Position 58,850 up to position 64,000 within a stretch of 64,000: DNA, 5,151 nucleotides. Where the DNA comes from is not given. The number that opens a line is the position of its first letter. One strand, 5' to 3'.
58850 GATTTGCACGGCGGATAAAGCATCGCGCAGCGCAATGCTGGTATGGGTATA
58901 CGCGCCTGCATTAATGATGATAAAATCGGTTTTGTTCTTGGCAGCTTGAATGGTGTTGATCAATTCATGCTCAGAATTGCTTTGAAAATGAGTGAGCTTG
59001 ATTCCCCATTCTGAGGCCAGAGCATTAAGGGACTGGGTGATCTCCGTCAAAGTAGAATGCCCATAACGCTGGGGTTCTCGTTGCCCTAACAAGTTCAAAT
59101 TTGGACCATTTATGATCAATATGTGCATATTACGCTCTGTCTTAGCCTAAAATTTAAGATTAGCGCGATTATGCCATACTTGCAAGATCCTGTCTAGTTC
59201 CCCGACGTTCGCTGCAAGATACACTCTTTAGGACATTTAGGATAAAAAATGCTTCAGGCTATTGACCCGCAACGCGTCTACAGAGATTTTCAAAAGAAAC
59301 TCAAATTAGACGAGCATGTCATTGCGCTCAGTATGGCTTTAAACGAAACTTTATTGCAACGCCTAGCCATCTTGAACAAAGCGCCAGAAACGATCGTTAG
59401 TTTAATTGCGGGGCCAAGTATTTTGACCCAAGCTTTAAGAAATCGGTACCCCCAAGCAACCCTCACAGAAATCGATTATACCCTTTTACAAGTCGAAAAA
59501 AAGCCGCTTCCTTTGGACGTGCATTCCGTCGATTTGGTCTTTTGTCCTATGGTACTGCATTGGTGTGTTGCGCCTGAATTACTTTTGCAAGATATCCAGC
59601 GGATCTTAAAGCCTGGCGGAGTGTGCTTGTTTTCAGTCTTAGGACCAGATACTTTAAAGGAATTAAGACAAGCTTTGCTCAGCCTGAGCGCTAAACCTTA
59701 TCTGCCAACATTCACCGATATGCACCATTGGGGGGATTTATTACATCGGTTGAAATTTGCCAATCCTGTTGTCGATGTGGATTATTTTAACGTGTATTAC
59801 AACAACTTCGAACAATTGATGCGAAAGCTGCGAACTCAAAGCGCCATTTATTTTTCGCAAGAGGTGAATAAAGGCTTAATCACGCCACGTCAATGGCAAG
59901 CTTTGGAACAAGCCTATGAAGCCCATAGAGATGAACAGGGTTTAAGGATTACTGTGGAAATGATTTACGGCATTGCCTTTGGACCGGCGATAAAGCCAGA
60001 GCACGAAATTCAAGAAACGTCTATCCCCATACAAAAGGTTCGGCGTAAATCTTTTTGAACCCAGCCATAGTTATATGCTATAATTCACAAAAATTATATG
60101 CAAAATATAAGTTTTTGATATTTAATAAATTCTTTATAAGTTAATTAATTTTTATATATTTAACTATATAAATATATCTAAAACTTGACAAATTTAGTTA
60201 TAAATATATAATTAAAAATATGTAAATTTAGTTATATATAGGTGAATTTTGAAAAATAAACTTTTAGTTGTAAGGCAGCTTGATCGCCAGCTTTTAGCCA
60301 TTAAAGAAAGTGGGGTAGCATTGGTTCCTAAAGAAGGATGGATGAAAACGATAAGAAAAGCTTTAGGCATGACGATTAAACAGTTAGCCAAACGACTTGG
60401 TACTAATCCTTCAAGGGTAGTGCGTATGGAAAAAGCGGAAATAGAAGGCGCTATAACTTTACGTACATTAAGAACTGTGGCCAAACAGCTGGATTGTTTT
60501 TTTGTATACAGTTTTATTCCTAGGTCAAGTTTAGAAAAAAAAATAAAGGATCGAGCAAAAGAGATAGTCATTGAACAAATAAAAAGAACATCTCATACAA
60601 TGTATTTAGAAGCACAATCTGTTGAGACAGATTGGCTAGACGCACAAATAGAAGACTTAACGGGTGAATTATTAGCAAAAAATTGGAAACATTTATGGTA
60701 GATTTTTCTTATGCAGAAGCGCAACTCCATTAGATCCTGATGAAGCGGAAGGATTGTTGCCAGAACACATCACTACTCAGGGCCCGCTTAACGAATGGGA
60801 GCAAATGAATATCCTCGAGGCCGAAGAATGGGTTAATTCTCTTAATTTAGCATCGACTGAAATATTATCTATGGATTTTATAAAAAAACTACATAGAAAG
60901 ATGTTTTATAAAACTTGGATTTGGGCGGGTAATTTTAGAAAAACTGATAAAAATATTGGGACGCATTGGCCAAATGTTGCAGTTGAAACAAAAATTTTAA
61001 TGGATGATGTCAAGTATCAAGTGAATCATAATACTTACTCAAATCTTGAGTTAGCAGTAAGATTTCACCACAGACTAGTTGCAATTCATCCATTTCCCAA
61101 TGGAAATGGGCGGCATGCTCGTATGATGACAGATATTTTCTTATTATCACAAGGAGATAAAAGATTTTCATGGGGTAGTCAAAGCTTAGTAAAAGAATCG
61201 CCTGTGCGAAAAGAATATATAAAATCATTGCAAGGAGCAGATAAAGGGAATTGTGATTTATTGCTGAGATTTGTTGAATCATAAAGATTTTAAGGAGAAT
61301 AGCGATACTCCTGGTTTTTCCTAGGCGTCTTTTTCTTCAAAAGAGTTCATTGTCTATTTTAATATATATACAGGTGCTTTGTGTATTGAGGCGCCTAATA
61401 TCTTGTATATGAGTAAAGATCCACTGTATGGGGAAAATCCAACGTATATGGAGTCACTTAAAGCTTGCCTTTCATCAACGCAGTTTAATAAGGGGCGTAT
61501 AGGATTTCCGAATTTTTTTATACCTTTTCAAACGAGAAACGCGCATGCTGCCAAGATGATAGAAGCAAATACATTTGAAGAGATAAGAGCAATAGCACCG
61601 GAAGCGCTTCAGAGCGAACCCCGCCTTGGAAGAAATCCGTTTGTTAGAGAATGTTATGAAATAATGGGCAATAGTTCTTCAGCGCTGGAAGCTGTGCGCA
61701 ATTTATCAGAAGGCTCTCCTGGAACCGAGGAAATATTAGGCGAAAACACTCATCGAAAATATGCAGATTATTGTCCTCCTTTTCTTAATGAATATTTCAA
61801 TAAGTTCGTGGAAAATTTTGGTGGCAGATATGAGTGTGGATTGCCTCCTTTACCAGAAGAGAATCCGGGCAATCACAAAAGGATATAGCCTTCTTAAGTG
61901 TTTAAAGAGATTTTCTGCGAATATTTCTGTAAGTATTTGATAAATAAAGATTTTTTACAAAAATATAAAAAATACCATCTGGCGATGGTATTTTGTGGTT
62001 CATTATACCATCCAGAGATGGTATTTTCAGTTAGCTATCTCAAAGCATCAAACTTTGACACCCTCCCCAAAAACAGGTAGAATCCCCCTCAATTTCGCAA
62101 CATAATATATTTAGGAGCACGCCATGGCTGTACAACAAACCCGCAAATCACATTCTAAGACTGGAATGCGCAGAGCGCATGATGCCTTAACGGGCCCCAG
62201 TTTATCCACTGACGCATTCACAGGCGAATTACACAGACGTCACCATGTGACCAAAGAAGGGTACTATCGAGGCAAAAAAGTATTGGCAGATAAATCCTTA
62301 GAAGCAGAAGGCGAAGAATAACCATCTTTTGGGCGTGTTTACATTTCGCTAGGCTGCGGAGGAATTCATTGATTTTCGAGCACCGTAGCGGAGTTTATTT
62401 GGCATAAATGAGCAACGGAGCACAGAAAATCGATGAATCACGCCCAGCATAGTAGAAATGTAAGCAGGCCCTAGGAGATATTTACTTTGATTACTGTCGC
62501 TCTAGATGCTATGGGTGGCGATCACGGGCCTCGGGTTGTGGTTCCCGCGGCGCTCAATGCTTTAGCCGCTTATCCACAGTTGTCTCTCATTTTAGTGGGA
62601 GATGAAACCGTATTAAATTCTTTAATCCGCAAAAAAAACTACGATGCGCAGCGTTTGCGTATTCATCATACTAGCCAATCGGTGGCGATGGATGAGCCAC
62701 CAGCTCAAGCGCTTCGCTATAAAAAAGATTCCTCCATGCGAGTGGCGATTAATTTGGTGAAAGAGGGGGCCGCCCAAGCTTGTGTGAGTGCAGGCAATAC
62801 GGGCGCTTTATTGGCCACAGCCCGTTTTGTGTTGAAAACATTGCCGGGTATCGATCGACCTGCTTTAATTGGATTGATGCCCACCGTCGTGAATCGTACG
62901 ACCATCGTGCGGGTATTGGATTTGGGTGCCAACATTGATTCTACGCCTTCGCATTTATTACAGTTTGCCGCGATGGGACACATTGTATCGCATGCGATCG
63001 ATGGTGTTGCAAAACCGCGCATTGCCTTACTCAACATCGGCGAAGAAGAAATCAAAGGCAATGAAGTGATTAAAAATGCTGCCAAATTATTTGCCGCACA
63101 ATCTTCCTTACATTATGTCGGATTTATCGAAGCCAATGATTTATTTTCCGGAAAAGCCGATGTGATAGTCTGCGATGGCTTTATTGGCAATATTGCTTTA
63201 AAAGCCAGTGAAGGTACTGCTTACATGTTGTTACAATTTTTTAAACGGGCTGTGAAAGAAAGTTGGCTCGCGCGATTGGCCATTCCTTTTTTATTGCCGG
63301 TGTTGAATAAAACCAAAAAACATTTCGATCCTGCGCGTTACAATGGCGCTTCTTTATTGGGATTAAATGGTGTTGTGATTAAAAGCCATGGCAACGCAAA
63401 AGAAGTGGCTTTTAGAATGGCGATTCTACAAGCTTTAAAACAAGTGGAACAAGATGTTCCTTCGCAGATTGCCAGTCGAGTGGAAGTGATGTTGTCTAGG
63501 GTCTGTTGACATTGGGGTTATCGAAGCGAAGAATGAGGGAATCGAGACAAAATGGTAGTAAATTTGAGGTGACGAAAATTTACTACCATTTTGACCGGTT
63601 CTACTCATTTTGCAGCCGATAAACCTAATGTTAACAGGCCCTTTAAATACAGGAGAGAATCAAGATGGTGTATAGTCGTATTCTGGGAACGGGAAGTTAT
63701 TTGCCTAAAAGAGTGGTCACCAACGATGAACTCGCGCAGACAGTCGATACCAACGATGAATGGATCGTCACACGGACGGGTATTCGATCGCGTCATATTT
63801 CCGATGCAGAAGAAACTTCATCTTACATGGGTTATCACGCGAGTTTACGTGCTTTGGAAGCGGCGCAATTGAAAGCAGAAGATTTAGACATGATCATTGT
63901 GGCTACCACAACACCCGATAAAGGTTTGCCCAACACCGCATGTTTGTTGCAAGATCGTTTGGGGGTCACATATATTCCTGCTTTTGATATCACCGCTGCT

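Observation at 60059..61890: Fic / mobile-mystery-protein A-B module inserted between the bioC-like gene and rpmF, with a frameshift-like Fic N-terminus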

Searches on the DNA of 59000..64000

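Call 85: search_rna_families(source=window, start=59000, end=64000, threshold=evalue, max_evalue=0.1)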
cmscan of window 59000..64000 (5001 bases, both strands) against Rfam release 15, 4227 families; matches with E-value up to 0.1: 0.
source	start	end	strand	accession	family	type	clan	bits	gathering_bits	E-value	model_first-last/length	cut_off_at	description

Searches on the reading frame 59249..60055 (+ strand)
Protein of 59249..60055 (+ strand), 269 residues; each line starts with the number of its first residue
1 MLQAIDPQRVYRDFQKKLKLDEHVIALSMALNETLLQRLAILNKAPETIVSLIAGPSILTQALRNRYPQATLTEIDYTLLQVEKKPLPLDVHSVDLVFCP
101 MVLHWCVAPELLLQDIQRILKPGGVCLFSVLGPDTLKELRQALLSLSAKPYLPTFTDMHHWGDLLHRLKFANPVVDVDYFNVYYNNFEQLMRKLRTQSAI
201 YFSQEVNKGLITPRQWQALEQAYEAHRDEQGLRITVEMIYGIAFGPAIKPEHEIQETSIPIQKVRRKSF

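Call 3: search_protein_families(library=pfam, proteins=[window:59249-60055:+], max_evalue=0.01)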
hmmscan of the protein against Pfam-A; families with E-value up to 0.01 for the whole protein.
window:59249-60055:+ (269 aa): 5 families
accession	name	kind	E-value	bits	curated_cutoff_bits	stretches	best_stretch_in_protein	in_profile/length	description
PF08241.18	Methyltransf_11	-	8.2e-11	42.8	21.2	1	62-128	33-95/95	Methyltransferase domain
PF13489.12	Methyltransf_23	-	2.2e-07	31.2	27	1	33-164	10-153/164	Methyltransferase domain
PF08242.18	Methyltransf_12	-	4.5e-06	27.7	30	1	64-126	40-98/98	Methyltransferase domain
PF13847.12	Methyltransf_31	-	1.8e-05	24.9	27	1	87-145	66-124/145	Methyltransferase domain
PF13649.12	Methyltransf_25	-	2.4e-05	25.3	27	1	62-124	36-97/97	Methyltransferase domain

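Call 4: search_protein_families(library=ncbifam, proteins=[window:59249-60055:+], max_evalue=0.01)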
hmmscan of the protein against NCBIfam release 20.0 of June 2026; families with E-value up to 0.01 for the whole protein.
window:59249-60055:+ (269 aa): 10 families
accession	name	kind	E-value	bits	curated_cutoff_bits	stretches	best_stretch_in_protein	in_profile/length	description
TIGR02072.1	BioC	equivalog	1.6e-33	116.5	184.95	1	32-243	20-242/244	malonyl-ACP O-methyltransferase BioC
NF007610.0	PRK10258.1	equivalog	8.8e-12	44.9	342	1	80-241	90-246/251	malonyl-ACP O-methyltransferase BioC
NF045667.1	MTase_DVU1556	equivalog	5e-06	26.1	155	1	76-129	67-120/213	DVU_1556 family methyltransferase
NF002463.0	PRK01683.1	equivalog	0.00044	19.9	297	0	41-146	27-144/258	trans-aconitate 2-methyltransferase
NF045649.1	2X_seleno_MduS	exception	0.0011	18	380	1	71-130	87-149/338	methyltransferase domain-containing selenoprotein MduS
NF010703.0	PRK14103.1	equivalog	0.0021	17.5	320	0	41-83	25-67/256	trans-aconitate 2-methyltransferase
NF047649.1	MTase_UXPK_star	exception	0.0045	16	460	1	54-127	110-180/283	methyltransferase/UXPK-star double selenoprotein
NF008823.0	PRK11873.1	subfamily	0.0054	16.2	263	1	57-129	113-182/272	arsenite methyltransferase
NF041537.1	ArsM_AhpD_UU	exception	0.007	15.2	510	1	49-127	104-179/345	arsenite methyltransferase/AhpD domain selenoprotein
TIGR04345.1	ovoA_Cterm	equivalog_domain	0.0083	15.7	170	0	80-126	121-167/242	putative 4-mercaptohistidine N1-methyltransferase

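Call 19: find_related_loci(query=window:59249-60055:+, collection=genome_contigs, flank=6000)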
Query window:59249-60055:+ (269 aa) in genome_contigs; peptide patterns used: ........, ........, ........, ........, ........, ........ (x = any residue, [..] = any of these).
70 stretches matched a pattern, but none encodes a relative of the query by tblastn (E <= 1e-3).

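Call 61: find_homologous_proteins(query=window:59249-60055:+, max_evalue=1e-20)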
Query window:59249-60055:+ (269 aa): 347 proteins with E <= 1e-20 among 1236 candidates; the best 120 are listed.
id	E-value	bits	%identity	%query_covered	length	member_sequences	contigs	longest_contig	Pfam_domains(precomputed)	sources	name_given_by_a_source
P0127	3.1e-176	602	100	100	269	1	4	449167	PF13489.13,PF13649.13,PF08241.19,PF08242.19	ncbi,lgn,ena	-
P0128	1.2e-142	492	80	100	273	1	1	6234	PF13489.13,PF08241.19,PF08242.19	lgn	-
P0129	1.3e-109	384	65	98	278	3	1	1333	PF13489.13,PF13649.13,PF08241.19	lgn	-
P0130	7.8e-108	378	64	98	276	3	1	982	PF13847.13,PF13489.13,PF13649.13,PF08241.19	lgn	-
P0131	6.9e-107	375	63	98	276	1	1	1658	PF13847.13,PF13489.13,PF13649.13,PF08241.19,PF08242.19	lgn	-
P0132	2.9e-90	320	55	98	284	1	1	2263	PF13847.13,PF13489.13,PF13649.13,PF00891.25,PF01728.26,PF05219.18,PF01209.25,PF08241.19,PF08242.19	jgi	jgi:malonyl-CoA O-methyltransferase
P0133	2.5e-89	317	55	98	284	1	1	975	PF13847.13,PF13489.13,PF13649.13,PF01728.26,PF05219.18,PF01209.25,PF08241.19,PF08242.19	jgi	jgi:malonyl-CoA O-methyltransferase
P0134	1.4e-88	315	53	98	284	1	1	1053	PF13847.13,PF13489.13,PF13649.13,PF03141.23,PF24675.2,PF01209.25,PF08241.19,PF08242.19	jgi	jgi:malonyl-CoA O-methyltransferase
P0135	2.1e-87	311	54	98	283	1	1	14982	PF13847.13,PF13489.13,PF13649.13,PF08241.19,PF08242.19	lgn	-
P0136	2.3e-86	308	54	99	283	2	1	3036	PF13847.13,PF13489.13,PF13649.13,PF08241.19,PF08242.19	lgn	-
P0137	1.1e-85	305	54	98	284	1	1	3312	PF13847.13,PF13489.13,PF13649.13,PF08241.19,PF08242.19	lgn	-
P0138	1.4e-85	305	53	99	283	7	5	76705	PF13847.13,PF13489.13,PF13649.13,PF08241.19,PF08242.19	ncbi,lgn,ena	-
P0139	5.9e-85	303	53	98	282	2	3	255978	PF13847.13,PF13489.13,PF13649.13,PF01209.25,PF08241.19,PF08242.19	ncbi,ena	-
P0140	6.3e-85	303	54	97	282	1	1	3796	PF13847.13,PF13489.13,PF13649.13,PF05219.18,PF01209.25,PF08241.19,PF08242.19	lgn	-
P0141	3.7e-83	297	52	98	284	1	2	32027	PF13847.13,PF13489.13,PF13649.13,PF05219.18,PF01209.25,PF08241.19,PF08242.19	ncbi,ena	-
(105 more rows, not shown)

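Call 62: find_encoding_contigs(protein=P0128, flank=6000, max_places=3)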
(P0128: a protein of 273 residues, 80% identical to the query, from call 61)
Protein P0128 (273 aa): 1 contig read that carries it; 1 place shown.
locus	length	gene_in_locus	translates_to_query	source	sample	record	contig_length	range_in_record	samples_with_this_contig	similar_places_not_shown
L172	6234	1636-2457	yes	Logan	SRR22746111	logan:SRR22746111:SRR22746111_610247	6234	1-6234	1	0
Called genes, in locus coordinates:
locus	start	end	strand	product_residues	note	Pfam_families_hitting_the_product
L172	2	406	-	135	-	?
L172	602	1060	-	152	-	PF25984:BSH_YknX (faint), PF00364:Biotin_lipoyl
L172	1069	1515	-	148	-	PF01220:DHquinase_II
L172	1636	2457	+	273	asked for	PF13489:Methyltransf_23 (weak), PF08241:Methyltransf_11, PF08242:Methyltransf_12 (weak)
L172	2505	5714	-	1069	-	-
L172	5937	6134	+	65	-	PF01783:Ribosomal_L32p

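Call 63: find_encoding_contigs(protein=P0138, flank=5000, max_places=2)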
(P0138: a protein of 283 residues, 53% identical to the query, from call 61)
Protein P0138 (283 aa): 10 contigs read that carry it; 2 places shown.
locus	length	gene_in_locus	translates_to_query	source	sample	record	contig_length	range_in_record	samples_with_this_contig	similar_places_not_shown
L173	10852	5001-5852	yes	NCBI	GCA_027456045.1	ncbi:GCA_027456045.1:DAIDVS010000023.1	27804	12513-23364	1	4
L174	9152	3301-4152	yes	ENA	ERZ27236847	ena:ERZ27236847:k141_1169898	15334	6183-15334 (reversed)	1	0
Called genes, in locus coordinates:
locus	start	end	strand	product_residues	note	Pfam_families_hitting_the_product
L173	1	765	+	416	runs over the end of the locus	PF00464:SHMT, PF00155:Aminotran_1_2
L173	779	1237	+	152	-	PF22811:Zn_ribbon_NrdR, PF03477:ATP-cone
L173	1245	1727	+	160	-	PF01029:NusB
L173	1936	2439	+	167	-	PF04608:PgpA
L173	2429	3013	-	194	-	PF02660:G3P_acyltransf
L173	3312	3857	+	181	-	PF00929:RNase_T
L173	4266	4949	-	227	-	PF18912:DZR_2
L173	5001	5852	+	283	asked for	PF13489:Methyltransf_23, PF08241:Methyltransf_11, PF08242:Methyltransf_12, PF13649:Methyltransf_25, PF13847:Methyltransf_31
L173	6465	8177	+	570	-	-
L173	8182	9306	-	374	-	PF08331:QueG_DUF1730, PF13484:Fer4_16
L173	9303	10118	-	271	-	PF02086:MethyltransfD12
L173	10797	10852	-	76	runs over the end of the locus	-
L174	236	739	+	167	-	PF04608:PgpA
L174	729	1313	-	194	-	PF02660:G3P_acyltransf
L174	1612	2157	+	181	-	PF00929:RNase_T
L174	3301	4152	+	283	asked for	PF13489:Methyltransf_23, PF08241:Methyltransf_11, PF08242:Methyltransf_12, PF13649:Methyltransf_25, PF13847:Methyltransf_31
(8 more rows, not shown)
